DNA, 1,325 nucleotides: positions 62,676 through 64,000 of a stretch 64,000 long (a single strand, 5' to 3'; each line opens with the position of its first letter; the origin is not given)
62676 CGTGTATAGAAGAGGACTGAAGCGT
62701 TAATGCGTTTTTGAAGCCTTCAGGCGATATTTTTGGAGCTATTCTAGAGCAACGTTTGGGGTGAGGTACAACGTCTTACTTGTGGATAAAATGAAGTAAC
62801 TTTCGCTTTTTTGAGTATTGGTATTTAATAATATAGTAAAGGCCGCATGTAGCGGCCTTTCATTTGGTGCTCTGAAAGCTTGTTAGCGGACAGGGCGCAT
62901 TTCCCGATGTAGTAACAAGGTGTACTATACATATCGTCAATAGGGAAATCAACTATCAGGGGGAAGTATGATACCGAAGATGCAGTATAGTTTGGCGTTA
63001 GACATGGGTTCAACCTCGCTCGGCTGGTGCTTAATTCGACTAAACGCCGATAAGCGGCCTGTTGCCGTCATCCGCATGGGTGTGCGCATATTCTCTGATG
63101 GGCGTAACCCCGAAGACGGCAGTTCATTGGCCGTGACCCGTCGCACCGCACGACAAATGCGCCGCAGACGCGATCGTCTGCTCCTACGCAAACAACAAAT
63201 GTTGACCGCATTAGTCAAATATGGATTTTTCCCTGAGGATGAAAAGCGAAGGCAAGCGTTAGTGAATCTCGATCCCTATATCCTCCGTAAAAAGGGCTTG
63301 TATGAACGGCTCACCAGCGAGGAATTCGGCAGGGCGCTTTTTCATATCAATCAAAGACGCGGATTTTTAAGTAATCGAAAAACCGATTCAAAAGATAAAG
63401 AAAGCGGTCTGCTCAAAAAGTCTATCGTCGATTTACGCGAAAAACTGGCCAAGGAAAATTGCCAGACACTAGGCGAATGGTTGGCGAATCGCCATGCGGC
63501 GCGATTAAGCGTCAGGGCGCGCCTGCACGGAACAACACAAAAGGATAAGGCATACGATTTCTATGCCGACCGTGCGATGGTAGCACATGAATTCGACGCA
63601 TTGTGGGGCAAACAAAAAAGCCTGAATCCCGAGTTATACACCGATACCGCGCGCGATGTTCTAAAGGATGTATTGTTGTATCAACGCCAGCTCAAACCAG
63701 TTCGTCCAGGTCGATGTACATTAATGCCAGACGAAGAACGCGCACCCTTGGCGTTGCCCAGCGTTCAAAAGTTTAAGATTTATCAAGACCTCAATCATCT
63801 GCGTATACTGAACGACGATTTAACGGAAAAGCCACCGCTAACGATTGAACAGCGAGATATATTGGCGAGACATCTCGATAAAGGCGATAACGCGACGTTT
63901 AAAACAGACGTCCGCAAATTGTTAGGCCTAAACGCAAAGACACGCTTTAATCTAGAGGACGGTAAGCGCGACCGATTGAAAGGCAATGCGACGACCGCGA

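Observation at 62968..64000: Type II-C-like cas9 begins at the window edge, preceded by an orphan mqsA-like gene and a 450-bp AT-rich non-coding region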

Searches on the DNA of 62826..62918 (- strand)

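Call 66: build_rna_model(alignment_id=A3, structure=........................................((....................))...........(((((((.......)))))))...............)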
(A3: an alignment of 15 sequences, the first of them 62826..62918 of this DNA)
Model R1 built from alignment A3 (15 sequences, 111 columns); structure: as given.
model positions 93; base pairs 9; branch points 1; effective number of sequences 1.78; information 0.614 bits per position. Calibrated on 0.2 Mb of random sequence (short: E-values are rough).
structure used (alignment columns):
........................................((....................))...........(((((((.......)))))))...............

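Call 67: search_with_rna_model(model_id=R1, sources=[window, L001, L002, L003, L004, L005, L006, L007, L008, L009, L010, L011, L012, L013, L014, L021, L022, L023], max_evalue=1)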
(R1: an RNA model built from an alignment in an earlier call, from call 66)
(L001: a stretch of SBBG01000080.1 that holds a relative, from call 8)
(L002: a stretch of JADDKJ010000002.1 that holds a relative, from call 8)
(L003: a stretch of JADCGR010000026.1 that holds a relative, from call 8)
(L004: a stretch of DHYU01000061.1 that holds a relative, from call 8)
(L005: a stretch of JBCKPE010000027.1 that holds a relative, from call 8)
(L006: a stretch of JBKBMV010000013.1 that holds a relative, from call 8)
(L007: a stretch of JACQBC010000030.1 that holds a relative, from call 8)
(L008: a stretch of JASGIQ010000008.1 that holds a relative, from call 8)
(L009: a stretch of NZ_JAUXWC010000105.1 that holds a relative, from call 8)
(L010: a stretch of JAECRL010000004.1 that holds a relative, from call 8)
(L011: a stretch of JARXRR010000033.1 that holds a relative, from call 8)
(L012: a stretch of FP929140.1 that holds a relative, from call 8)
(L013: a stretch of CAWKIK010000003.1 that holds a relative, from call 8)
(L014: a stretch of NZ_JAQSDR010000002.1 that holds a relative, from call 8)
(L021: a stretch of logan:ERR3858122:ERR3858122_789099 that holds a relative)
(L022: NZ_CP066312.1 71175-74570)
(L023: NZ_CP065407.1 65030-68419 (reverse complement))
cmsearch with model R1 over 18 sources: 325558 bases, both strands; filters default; matches with E-value up to 1: 262.
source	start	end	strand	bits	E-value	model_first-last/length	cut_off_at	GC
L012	9847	9939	-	106.5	1.5e-23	1-93/93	no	0.44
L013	9854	9946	-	105.5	2.6e-23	1-93/93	no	0.49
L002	9857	9949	-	104.9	3.6e-23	1-93/93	no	0.51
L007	9858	9950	-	102.8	1.2e-22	1-93/93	no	0.4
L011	9859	9951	-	101.4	2.5e-22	1-93/93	no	0.4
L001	6092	6182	-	100.9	3.3e-22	1-93/93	no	0.49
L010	9846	9939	-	99.9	5.9e-22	1-93/93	no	0.52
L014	9851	9942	-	95.1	8.8e-21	1-93/93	no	0.5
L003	9840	9933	-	94.2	1.4e-20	1-93/93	no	0.55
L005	190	284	-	92.6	3.5e-20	1-93/93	no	0.52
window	62827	62918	-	91.9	5.4e-20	1-93/93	no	0.46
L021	39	130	-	91.9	5.4e-20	1-93/93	no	0.46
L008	9838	9943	-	91.2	7.7e-20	1-93/93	no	0.52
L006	9841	9946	-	91.1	8.2e-20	1-93/93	no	0.48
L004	9866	9955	-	88.9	2.8e-19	1-93/93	no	0.47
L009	9814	9920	-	76.1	3.8e-16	1-93/93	no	0.48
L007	14749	14832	+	25.2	0.00096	1-93/93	no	0.4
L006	16317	16364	+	24.2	0.0017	1-93/93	no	0.5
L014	15673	15732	+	23.5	0.0025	1-93/93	no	0.45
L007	14947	15007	+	23.4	0.0025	1-93/93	no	0.39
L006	14997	15049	+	23.2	0.0029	1-93/93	no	0.42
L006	14733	14784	+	22.9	0.0035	1-93/93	no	0.5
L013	15463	15530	+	22.8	0.0036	1-93/93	no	0.47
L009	16849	16931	+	22.8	0.0036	1-93/93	no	0.52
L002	14669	14747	+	22.7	0.0039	1-93/93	no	0.53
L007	15541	15590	+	22.6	0.0041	1-93/93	no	0.42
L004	14471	14519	+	22.5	0.0042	1-93/93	no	0.39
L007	15871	15927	+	22.4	0.0044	1-93/93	no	0.4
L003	15184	15232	+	22.3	0.0047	1-93/93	no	0.51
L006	15657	15707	+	21.8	0.0065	1-93/93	no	0.51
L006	16185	16267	+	21.7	0.0067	1-93/93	no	0.53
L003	14854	14911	+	21.6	0.0069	1-93/93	no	0.48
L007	16333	16391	+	21.6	0.007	1-93/93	no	0.39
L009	16981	17056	+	21.6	0.0071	1-93/93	no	0.63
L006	15062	15115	+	21.6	0.0071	1-93/93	no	0.48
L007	15145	15196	+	21.6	0.0072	1-93/93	no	0.37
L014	15607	15649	+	21.5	0.0074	1-93/93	no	0.51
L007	15343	15395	+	21.5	0.0075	1-93/93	no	0.42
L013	15794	15845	+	21.2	0.0086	1-93/93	no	0.44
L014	15211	15265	+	21.2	0.0086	1-93/93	no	0.42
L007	15211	15265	+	21.2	0.0088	1-93/93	no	0.42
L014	14947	15052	+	21.2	0.0088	1-93/93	no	0.51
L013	15262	15309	+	21.2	0.0089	1-93/93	no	0.54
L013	15330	15408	+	21.1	0.0091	1-93/93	no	0.58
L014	15145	15186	+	21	0.0098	1-93/93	no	0.5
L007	15409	15467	+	20.9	0.01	1-93/93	no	0.37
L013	14799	14845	+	20.7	0.012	1-93/93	no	0.47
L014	15541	15577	+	20.6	0.012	1-93/93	no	0.49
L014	15805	15841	+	20.6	0.012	1-93/93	no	0.49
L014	14881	14917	+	20.6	0.012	1-93/93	no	0.49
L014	14815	14851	+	20.6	0.012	1-93/93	no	0.49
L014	15079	15115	+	20.6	0.012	1-93/93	no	0.49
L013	15926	15969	+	20.6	0.012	1-93/93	no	0.52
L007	15805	15851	+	20.6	0.012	1-93/93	no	0.43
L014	15409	15445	+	20.6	0.012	1-93/93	no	0.51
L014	14485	14521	+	20.6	0.012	1-93/93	no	0.51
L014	15937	15973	+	20.6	0.012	1-93/93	no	0.51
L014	15343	15379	+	20.6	0.012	1-93/93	no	0.51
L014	15475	15511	+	20.6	0.012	1-93/93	no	0.51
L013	16263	16302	+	20.6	0.012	1-93/93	no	0.5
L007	16267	16311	+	20.6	0.012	1-93/93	no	0.44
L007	15013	15076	+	20.6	0.013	1-93/93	no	0.33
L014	14749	14784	+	20.6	0.013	1-93/93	no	0.5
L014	14617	14652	+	20.6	0.013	1-93/93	no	0.5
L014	15277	15312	+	20.6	0.013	1-93/93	no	0.5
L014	16004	16039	+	20.6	0.013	1-93/93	no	0.5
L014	15871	15906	+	20.6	0.013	1-93/93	no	0.5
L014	14551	14586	+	20.6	0.013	1-93/93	no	0.5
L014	14683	14718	+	20.6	0.013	1-93/93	no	0.5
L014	15739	15774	+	20.6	0.013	1-93/93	no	0.5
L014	14419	14454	+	20.6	0.013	1-93/93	no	0.5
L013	14932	14973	+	20.5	0.013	1-93/93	no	0.55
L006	14865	14908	+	20.5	0.013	1-93/93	no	0.48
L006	14469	14505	+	20.5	0.013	1-93/93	no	0.49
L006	14799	14835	+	20.5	0.013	1-93/93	no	0.49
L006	14667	14703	+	20.5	0.013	1-93/93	no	0.49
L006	16119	16155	+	20.5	0.013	1-93/93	no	0.49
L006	15921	15957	+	20.5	0.013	1-93/93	no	0.49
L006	15789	15825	+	20.5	0.013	1-93/93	no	0.49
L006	15723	15759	+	20.5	0.013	1-93/93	no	0.49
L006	15261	15297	+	20.5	0.013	1-93/93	no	0.51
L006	15128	15164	+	20.5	0.013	1-93/93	no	0.51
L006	15195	15231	+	20.5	0.013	1-93/93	no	0.51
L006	15327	15363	+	20.5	0.013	1-93/93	no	0.51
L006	14931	14967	+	20.5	0.013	1-93/93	no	0.51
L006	15855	15891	+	20.4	0.013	1-93/93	no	0.51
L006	15393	15428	+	20.4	0.014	1-93/93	no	0.5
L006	14601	14636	+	20.4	0.014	1-93/93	no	0.5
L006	14403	14438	+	20.4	0.014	1-93/93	no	0.5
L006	16053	16088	+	20.4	0.014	1-93/93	no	0.5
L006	15987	16022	+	20.4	0.014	1-93/93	no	0.5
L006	15591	15625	+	20.4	0.014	1-93/93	no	0.49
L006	15525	15559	+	20.4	0.014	1-93/93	no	0.49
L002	14471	14518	+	20.4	0.014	1-93/93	no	0.5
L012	14755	14835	+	20.4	0.014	1-93/93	no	0.53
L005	5296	5344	+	20.4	0.014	1-93/93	no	0.47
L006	16383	16417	+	20.4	0.014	1-93/93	no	0.49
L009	15067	15128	+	20.4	0.014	1-93/93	no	0.58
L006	15459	15493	+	20.4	0.014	1-93/93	no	0.49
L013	14998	15057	+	20.3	0.014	1-93/93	no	0.53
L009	16124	16174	+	20.3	0.015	1-93/93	no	0.59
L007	14617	14697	+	20.3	0.015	1-93/93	no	0.38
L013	14600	14636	+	20.3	0.015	1-93/93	no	0.51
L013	16128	16164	+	20.3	0.015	1-93/93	no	0.51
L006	16449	16481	+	20.3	0.015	1-93/93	no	0.52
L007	15673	15720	+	20.2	0.015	1-93/93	no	0.4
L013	14865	14901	+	20.2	0.015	1-93/93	no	0.54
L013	14667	14703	+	20.2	0.015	1-93/93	no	0.54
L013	14734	14770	+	20.2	0.015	1-93/93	no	0.54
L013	15064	15100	+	20.2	0.015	1-93/93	no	0.54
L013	15993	16029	+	20.2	0.015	1-93/93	no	0.54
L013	16196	16232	+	20.2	0.015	1-93/93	no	0.54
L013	16528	16564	+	20.2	0.015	1-93/93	no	0.54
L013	16660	16696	+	20.2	0.015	1-93/93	no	0.54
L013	15196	15232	+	20.2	0.015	1-93/93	no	0.54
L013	15130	15166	+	20.2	0.015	1-93/93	no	0.54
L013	16461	16497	+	20.2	0.015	1-93/93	no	0.54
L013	14399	14435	+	20.2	0.015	1-93/93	no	0.54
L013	15595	15631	+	20.2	0.015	1-93/93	no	0.54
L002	15136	15185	+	20.2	0.015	1-93/93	no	0.5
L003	14524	14586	+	20.2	0.015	1-93/93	no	0.48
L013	15661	15696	+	20.2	0.015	1-93/93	no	0.53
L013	15728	15763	+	20.2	0.015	1-93/93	no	0.53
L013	15860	15895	+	20.2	0.015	1-93/93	no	0.53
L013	16394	16429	+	20.2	0.015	1-93/93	no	0.53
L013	14467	14502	+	20.2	0.015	1-93/93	no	0.53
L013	16062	16097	+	20.2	0.015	1-93/93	no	0.53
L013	16328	16363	+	20.2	0.015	1-93/93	no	0.53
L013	14534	14569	+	20.2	0.015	1-93/93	no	0.53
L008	15651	15687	+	20.2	0.016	1-93/93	no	0.51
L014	16070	16119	+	20.2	0.016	1-93/93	no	0.4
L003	15052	15100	+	20.1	0.016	1-93/93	no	0.45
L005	5362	5413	+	20.1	0.016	1-93/93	no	0.52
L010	14901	14953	+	20.1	0.016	1-93/93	no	0.53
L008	15585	15620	+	20.1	0.016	1-93/93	no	0.5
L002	14869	14905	+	20.1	0.016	1-93/93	no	0.54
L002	15071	15107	+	20.1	0.016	1-93/93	no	0.54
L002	15268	15304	+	20.1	0.016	1-93/93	no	0.54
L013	16594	16626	+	20.1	0.017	1-93/93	no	0.55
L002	15004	15040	+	20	0.017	1-93/93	no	0.57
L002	14603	14639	+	20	0.017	1-93/93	no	0.57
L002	14537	14573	+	20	0.017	1-93/93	no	0.57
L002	14801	14837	+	20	0.017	1-93/93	no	0.57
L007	15277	15313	+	20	0.017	1-93/93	no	0.41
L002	14937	14972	+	20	0.017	1-93/93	no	0.56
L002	15202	15237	+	20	0.017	1-93/93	no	0.56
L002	14405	14440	+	20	0.017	1-93/93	no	0.56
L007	15079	15115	+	20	0.017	1-93/93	no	0.43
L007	16135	16171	+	20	0.017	1-93/93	no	0.43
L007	14881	14932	+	20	0.017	1-93/93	no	0.38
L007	15937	16016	+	20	0.018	1-93/93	no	0.44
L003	15118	15169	+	20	0.018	1-93/93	no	0.48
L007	14485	14520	+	20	0.018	1-93/93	no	0.42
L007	14551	14586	+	20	0.018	1-93/93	no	0.42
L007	15607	15642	+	20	0.018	1-93/93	no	0.42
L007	16069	16104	+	20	0.018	1-93/93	no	0.42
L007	16201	16236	+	20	0.018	1-93/93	no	0.42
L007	15475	15510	+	20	0.018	1-93/93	no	0.42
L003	14920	14970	+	19.9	0.019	1-93/93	no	0.51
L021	3168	3196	+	19.8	0.019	1-29/93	3'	0.45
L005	5626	5668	+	19.8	0.02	1-93/93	no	0.51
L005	5164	5207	+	19.7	0.02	1-93/93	no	0.5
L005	4966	5002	+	19.6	0.021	1-93/93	no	0.51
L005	5494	5530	+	19.6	0.021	1-93/93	no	0.51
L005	5824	5860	+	19.6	0.021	1-93/93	no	0.51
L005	5692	5728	+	19.6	0.021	1-93/93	no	0.51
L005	5098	5134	+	19.6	0.021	1-93/93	no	0.51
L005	5758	5794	+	19.6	0.021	1-93/93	no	0.51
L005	5890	5926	+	19.6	0.022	1-93/93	no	0.54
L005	5560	5596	+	19.6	0.022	1-93/93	no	0.54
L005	5032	5067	+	19.6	0.022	1-93/93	no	0.53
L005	4834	4869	+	19.5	0.022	1-93/93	no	0.53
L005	5230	5265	+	19.5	0.022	1-93/93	no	0.53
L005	6022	6057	+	19.5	0.022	1-93/93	no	0.53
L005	4768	4803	+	19.5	0.022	1-93/93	no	0.53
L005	5428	5463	+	19.5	0.022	1-93/93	no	0.53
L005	4900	4935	+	19.5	0.022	1-93/93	no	0.53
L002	9801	9901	+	19.5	0.023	1-93/93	no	0.46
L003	14656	14692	+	19.5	0.023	1-93/93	no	0.49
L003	14590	14626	+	19.5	0.023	1-93/93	no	0.49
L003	14986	15022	+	19.5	0.023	1-93/93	no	0.49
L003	14392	14427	+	19.4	0.024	1-93/93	no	0.5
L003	14722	14757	+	19.4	0.024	1-93/93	no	0.5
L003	14788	14823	+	19.4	0.024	1-93/93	no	0.5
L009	14738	14776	+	19.3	0.026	1-93/93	no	0.56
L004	15197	15244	+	19.1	0.028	1-93/93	no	0.44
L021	3101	3151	+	19.1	0.028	1-93/93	no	0.47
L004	14801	14874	+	19.1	0.029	1-93/93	no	0.55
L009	14474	14510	+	19.1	0.029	1-93/93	no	0.54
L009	15530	15566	+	19.1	0.029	1-93/93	no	0.54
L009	16717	16753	+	19.1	0.029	1-93/93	no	0.54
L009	15794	15836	+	19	0.03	1-93/93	no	0.53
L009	15728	15764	+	19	0.03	1-93/93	no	0.57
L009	15926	15962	+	19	0.03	1-93/93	no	0.57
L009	15398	15434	+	19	0.03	1-93/93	no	0.57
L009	15002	15038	+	19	0.03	1-93/93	no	0.57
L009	15266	15302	+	19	0.03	1-93/93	no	0.57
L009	16783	16819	+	19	0.03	1-93/93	no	0.57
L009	14870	14906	+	19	0.03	1-93/93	no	0.57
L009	14408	14444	+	19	0.03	1-93/93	no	0.57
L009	15134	15170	+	19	0.03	1-93/93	no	0.57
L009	14804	14839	+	19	0.031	1-93/93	no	0.56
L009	15200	15235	+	19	0.031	1-93/93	no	0.56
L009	15662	15697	+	19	0.031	1-93/93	no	0.56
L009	15860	15895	+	19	0.031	1-93/93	no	0.56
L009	16058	16093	+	19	0.031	1-93/93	no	0.56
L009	16519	16554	+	19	0.031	1-93/93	no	0.56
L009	16387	16422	+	19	0.031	1-93/93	no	0.56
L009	16255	16290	+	19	0.031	1-93/93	no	0.56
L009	14606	14641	+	19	0.031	1-93/93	no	0.56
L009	16190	16225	+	19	0.031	1-93/93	no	0.56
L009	15992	16027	+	19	0.031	1-93/93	no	0.56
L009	14672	14707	+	19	0.031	1-93/93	no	0.56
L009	16585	16620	+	19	0.031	1-93/93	no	0.56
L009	16453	16488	+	19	0.031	1-93/93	no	0.56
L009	15464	15499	+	19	0.031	1-93/93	no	0.56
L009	14540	14575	+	19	0.031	1-93/93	no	0.56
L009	14936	14971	+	19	0.031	1-93/93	no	0.56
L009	16321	16356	+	19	0.031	1-93/93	no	0.56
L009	15332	15367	+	19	0.031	1-93/93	no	0.56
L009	15596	15631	+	19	0.031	1-93/93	no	0.56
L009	16651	16685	+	19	0.031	1-93/93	no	0.54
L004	14735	14775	+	18.8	0.035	1-93/93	no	0.46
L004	14603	14653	+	18.7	0.035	1-93/93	no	0.45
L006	14535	14565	+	18.7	0.035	1-93/93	no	0.48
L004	14537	14581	+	18.6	0.038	1-93/93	no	0.4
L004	14933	14969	+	18.5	0.04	1-93/93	no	0.43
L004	15131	15167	+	18.5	0.041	1-93/93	no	0.46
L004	14999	15033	+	18.4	0.042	1-93/93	no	0.43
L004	15065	15099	+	18.4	0.042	1-93/93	no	0.43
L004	14669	14703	+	18.4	0.042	1-93/93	no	0.43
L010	14703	14751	+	18.3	0.046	1-93/93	no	0.57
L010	14571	14614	+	18.2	0.047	1-93/93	no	0.5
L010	15099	15135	+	18.1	0.051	1-93/93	no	0.57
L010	15628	15664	+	18.1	0.051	1-93/93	no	0.57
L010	14637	14673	+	18.1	0.051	1-93/93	no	0.57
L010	15694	15730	+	18.1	0.051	1-93/93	no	0.57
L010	14967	15002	+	18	0.052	1-93/93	no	0.56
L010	15033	15068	+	18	0.052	1-93/93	no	0.56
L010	15363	15398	+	18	0.052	1-93/93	no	0.56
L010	14769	14804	+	18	0.052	1-93/93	no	0.56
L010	15297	15332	+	18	0.052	1-93/93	no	0.56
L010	15429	15464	+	18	0.052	1-93/93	no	0.56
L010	15165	15200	+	18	0.052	1-93/93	no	0.56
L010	14503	14538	+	18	0.052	1-93/93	no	0.56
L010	15495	15530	+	18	0.052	1-93/93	no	0.56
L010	15231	15266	+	18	0.052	1-93/93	no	0.56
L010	15561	15596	+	18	0.052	1-93/93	no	0.56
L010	14835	14870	+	18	0.052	1-93/93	no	0.56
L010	15760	15792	+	17.9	0.056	1-93/93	no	0.58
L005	5956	5986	+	17.8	0.06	1-93/93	no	0.52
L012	14491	14535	+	17.5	0.071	1-93/93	no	0.42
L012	14689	14725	+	16.9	0.1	1-93/93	no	0.46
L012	14425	14459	+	16.8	0.1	1-93/93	no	0.46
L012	14557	14591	+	16.8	0.1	1-93/93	no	0.46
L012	14623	14657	+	16.8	0.1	1-93/93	no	0.46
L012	14359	14393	+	16.8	0.1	1-93/93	no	0.46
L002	16607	16643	+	15.8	0.18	1-93/93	no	0.57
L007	16399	16430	+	15.2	0.25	1-93/93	no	0.34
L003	14458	14485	+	14.9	0.31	1-93/93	no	0.46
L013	16726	16757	+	13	0.88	1-93/93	no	0.53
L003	4931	5006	-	12.8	1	1-93/93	no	0.41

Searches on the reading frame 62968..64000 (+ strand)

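Call 6: search_protein_families(library=pfam, proteins=[window:62968-64000:+], max_evalue=0.01)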
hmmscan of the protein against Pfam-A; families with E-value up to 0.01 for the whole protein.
window:62968-64000:+ (344 aa): 1 family
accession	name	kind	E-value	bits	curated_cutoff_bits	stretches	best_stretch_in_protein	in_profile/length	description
PF18470.6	Cas9_a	-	6.4e-09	36.2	26.9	1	246-343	6-93/221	Cas9 alpha-helical lobe domain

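Call 7: search_protein_families(library=ncbifam, proteins=[window:62968-64000:+], max_evalue=0.01)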
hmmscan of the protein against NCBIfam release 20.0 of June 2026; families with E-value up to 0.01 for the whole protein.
window:62968-64000:+ (344 aa): 1 family
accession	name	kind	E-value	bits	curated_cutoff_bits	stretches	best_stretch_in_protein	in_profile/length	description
TIGR01865.2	cas_Csn1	equivalog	2.4e-70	238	100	1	7-339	1-360/1070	type II CRISPR RNA-guided endonuclease Cas9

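Call 8: find_related_loci(query=window:62968-64000:+, collection=genome_contigs, flank=10000)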
Query window:62968-64000:+ (344 aa) in genome_contigs; peptide patterns used: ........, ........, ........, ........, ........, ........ (x = any residue, [..] = any of these).
84 stretches matched a pattern; 14 encode a relative of the query (tblastn E <= 1e-3); 14 distinct loci.
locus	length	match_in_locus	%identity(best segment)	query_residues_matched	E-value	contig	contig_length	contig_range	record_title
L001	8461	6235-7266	74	1-344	2e-161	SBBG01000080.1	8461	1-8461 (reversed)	MAG: Gammaproteobacteria bacterium isolate Bin_2_1_1 Ba_contig20005, whole genome shotgun sequence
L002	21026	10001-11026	74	1-344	4e-158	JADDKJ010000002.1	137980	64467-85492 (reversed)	MAG: Gammaproteobacteria bacterium isolate bin1 2, whole genome shotgun sequence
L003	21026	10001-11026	69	1-344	3e-146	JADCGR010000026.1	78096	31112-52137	MAG: Curvibacter sp. isolate M022S1SP1A37QC M022S1_26, whole genome shotgun sequence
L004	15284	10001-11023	69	1-343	5e-145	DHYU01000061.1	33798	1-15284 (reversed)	MAG TPA_asm: Proteobacteria bacterium UBA5122 UBA5122_contig_4627, whole genome shotgun sequence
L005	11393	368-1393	69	1-344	1e-142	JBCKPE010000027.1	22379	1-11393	Burkholderiaceae bacterium isolate SLM_MC1B_68-M02 Node_27_length_22379_cov_77.983262, whole genome shotgun sequence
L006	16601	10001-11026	67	1-344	6e-142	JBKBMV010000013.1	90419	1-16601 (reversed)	MAG: Aquabacterium sp. isolate 21I_052.bin.45 NODE_204_length_90419_cov_83.205054, whole genome shotgun sequence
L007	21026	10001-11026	69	1-344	3e-142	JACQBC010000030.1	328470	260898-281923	MAG: Gammaproteobacteria bacterium isolate NC_groundwater_932_Pr1_S-0.2um_52_71 Montesol18-Sp2_coassembly_scaffold_78709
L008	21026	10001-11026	69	1-344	2e-141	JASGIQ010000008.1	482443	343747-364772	MAG: Aquabacterium sp. isolate 5N352 JMF-2111-06-0005.ont.bin.352_7, whole genome shotgun sequence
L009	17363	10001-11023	69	1-344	1e-139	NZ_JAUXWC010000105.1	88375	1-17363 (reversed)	MAG: Rhodoferax sp. isolate C15_maxbin.065_sub C15_k141_188308, whole genome shotgun sequence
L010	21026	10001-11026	66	1-343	4e-139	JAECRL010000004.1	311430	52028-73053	MAG: Burkholderiales bacterium isolate AER3_2 diesel_EC_AER3_11_length_311438_cov_200, whole genome shotgun sequence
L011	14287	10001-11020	65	1-343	1e-134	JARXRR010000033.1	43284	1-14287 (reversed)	Chromatiaceae bacterium AAb-1 NODE_50_length_43186_cov_60.639141, whole genome shotgun sequence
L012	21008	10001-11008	65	5-343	1e-131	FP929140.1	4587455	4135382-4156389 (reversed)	gamma proteobacterium HdN1 complete genome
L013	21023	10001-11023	71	1-344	2e-154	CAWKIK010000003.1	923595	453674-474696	MAG: uncultured Gammaproteobacteria bacterium isolate MFD01721.bin.1.106 genome assembly, contig: contig_24551, whole ge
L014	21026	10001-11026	71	1-344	2e-148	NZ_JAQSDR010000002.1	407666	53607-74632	MAG: Aquabacterium sp. isolate D1-2020 MAG010 NODE_11_length_407666_cov_49.991943, whole genome shotgun sequence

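Call 14: find_homologous_proteins(query=window:62968-64000:+, max_evalue=1e-30)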
Query window:62968-64000:+ (344 aa): 481 proteins with E <= 1e-30 among 4127 candidates; the best 120 are listed.
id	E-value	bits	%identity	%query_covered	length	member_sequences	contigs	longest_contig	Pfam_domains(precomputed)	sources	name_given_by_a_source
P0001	8.0e-156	536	72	100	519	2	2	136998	PF18470.7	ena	-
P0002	3.1e-153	528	71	100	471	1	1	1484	PF18470.7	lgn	-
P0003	5.9e-153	527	71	100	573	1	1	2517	PF18470.7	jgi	jgi:CRISPR-associated endonuclease Csn1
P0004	7.4e-152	523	70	100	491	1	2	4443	PF18470.7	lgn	-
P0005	8.1e-150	517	69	100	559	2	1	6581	PF18470.7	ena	-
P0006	6.3e-146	504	68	100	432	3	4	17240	PF18470.7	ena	-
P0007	2.0e-145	502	69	100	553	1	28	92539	PF18470.7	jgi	jgi:CRISPR-associated endonuclease Csn1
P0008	2.9e-144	498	69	100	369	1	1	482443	PF18470.7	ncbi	ncbi:MAG: hypothetical protein QM742_17545 [Aquabacterium sp.]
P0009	2.5e-137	476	66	95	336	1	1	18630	PF18470.7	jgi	jgi:CRISPR-associated endonuclease Csn1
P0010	1.1e-134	467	63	100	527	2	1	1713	PF18470.7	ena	-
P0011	1.0e-133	464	73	82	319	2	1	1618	PF18470.7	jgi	jgi:CRISPR-associated endonuclease Csn1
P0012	3.9e-129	449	63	100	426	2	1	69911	PF18470.7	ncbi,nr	ncbi:MAG TPA: type II CRISPR RNA-guided endonuclease Cas9, partial [Gallionellaceae bacterium]|nr:ty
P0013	6.5e-128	445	64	94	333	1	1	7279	PF18470.7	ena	-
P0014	3.2e-127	442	61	100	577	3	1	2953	PF18470.7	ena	-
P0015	4.7e-127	442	63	100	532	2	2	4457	-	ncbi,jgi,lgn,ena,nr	ncbi:MAG TPA: hypothetical protein VFA14_03640 [Herbaspirillum sp.]|nr:hypothetical protein [Herbasp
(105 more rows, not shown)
